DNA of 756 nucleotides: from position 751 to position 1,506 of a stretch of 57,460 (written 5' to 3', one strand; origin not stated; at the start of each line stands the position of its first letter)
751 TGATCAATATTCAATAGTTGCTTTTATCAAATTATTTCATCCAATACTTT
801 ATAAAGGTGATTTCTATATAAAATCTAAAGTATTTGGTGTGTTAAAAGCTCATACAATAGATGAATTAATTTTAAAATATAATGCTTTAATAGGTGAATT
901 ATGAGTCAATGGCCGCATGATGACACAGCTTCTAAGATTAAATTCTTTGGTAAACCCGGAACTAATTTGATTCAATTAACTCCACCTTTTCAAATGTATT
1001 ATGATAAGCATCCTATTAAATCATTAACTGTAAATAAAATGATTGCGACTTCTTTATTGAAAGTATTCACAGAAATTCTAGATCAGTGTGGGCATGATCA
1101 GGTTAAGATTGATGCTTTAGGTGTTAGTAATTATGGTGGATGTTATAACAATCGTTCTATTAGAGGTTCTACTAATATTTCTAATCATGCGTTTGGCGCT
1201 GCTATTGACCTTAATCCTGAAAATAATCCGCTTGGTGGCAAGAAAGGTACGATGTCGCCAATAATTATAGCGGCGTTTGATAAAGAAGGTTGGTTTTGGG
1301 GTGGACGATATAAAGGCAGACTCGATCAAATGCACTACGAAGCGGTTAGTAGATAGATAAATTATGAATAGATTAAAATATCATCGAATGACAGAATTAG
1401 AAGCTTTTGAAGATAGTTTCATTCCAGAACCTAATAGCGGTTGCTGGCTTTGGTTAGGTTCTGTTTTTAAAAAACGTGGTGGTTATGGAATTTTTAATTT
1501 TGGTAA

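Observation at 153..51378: Non-palindromic octamer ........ occurs at least 28 times (about 1 expected)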

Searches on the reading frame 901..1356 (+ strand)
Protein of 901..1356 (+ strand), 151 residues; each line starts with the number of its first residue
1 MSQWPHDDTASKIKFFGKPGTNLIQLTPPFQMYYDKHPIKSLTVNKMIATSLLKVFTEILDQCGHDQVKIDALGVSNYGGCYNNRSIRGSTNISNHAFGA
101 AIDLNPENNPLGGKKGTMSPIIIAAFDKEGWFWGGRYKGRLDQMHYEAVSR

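Call 71: search_protein_families(library=pfam, proteins=[window:901-1356:+], max_evalue=0.01)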
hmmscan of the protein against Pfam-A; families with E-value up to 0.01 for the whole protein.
window:901-1356:+ (151 aa): 1 family
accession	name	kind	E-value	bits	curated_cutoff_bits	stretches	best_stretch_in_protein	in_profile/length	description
PF13539.11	Peptidase_M15_4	-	3.3e-15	56.8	25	1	89-147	2-69/70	D-alanyl-D-alanine carboxypeptidase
